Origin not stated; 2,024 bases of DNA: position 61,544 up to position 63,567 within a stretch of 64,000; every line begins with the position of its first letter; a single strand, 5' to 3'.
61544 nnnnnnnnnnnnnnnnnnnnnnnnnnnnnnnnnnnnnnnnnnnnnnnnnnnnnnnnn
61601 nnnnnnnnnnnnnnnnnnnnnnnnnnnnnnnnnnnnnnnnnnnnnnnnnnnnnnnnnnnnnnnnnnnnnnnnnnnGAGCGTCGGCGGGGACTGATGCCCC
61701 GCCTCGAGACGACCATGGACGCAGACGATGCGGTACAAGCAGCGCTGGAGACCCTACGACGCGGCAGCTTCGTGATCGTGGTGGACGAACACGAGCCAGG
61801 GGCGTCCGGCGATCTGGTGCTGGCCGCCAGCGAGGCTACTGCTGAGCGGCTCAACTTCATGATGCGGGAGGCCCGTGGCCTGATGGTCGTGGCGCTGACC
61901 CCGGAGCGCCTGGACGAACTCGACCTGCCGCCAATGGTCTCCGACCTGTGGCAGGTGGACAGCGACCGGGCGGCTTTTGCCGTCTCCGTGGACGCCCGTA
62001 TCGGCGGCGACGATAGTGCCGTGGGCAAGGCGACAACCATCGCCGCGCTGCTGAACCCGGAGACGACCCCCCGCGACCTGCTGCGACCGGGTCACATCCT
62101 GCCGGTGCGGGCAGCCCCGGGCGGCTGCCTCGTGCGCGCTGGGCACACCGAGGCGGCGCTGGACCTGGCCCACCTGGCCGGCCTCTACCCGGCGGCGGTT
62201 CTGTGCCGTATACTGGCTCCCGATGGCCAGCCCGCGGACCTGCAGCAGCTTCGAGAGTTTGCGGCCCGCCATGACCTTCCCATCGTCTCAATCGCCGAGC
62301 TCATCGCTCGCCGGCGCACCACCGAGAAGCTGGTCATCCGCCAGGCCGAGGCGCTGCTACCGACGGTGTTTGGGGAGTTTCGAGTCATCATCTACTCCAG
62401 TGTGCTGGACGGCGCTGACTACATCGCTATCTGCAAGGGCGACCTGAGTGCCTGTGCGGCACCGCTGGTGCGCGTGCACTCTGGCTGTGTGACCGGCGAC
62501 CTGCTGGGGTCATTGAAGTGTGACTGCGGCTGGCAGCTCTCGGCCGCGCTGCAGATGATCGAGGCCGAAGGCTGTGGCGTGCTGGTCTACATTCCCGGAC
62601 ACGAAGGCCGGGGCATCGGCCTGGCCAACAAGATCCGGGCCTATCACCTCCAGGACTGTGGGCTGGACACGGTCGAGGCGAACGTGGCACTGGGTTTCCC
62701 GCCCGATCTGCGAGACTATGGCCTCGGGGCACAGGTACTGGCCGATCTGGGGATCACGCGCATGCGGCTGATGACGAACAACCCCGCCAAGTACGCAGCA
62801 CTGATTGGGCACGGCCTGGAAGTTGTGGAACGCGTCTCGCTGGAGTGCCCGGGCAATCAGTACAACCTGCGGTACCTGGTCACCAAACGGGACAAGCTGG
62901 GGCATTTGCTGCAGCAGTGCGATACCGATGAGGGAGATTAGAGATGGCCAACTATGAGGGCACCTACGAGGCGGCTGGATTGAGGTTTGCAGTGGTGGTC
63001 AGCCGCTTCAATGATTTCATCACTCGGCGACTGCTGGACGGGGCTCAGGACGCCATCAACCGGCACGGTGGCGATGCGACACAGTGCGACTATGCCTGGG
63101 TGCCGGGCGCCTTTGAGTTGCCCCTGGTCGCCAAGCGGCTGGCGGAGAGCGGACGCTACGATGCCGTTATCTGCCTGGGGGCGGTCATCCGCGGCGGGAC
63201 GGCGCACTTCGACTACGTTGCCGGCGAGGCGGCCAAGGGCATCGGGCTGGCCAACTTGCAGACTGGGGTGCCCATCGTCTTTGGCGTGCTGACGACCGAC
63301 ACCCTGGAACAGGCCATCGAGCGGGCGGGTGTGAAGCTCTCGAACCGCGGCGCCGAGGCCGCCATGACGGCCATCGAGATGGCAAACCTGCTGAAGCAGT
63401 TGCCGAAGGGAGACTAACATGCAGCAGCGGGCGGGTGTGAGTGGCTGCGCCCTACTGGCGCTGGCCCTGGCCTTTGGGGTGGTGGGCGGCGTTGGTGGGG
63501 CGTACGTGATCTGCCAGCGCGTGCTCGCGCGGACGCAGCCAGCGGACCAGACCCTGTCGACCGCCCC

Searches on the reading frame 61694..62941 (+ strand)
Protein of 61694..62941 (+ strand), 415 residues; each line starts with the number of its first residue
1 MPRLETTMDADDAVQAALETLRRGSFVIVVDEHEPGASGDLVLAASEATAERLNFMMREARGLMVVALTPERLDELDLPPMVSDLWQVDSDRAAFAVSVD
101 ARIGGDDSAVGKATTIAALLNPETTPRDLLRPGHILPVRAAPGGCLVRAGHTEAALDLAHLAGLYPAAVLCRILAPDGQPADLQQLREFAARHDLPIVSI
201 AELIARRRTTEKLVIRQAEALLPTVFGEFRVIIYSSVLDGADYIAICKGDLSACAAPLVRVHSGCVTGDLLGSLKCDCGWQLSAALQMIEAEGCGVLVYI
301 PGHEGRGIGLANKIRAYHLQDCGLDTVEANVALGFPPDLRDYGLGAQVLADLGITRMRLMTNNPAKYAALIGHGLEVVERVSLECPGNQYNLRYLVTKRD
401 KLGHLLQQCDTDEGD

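Call 78: search_protein_families(library=pfam, proteins=[window:61694-62941:+], max_evalue=0.001)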
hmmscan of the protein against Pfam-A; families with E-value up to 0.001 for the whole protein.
window:61694-62941:+ (415 aa): 2 families
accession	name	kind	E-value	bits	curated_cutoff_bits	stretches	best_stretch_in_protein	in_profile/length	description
PF00925.25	GTP_cyclohydro2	-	7.3e-69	231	23.3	1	217-381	3-164/165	GTP cyclohydrolase II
PF00926.24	DHBP_synthase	-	2.3e-60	203.8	26.4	1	16-205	2-190/191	3,4-dihydroxy-2-butanone 4-phosphate synthase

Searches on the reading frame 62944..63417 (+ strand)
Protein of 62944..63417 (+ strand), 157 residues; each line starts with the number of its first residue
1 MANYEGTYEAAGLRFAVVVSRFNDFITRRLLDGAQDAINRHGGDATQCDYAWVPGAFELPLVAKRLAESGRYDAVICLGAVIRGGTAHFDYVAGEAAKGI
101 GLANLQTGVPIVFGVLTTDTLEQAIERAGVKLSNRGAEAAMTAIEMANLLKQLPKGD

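Call 38: search_protein_families(library=pfam, proteins=[window:62944-63417:+], max_evalue=0.001)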
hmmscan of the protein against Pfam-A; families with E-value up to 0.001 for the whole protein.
window:62944-63417:+ (157 aa): 1 family
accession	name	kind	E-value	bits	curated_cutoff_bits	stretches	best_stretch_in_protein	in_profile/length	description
PF00885.24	DMRL_synthase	-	1.1e-57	194.3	26.7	1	12-151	1-139/139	6,7-dimethyl-8-ribityllumazine synthase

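Call 71: list_cluster_members(proteins=[P0001, window:62944-63417:+])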
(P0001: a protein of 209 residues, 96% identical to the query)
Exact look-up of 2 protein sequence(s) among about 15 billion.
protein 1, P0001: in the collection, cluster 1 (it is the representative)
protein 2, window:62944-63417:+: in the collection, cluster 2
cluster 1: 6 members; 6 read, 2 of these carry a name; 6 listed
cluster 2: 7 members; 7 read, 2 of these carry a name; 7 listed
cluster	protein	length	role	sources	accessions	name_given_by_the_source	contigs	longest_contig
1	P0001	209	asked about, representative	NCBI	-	-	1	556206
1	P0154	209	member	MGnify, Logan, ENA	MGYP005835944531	CR=1 FL=1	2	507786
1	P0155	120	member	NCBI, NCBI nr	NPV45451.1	MAG: hypothetical protein HPY69_00730 [Armatimonadetes bacterium] | hypothetical protein [Armatimonadota bacterium]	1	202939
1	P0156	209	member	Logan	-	-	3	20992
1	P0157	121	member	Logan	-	-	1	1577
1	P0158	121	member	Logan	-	-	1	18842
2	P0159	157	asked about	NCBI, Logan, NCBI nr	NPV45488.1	MAG: 6,7-dimethyl-8-ribityllumazine synthase [Armatimonadetes bacterium] | 6,7-dimethyl-8-ribityllumazine synthase [Armatimonadota bacterium]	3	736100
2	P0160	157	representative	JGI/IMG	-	6,7-dimethyl-8-ribityllumazine synthase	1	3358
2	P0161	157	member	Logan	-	-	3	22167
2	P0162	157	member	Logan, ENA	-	-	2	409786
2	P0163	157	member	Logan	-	-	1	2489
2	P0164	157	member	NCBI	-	-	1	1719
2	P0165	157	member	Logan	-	-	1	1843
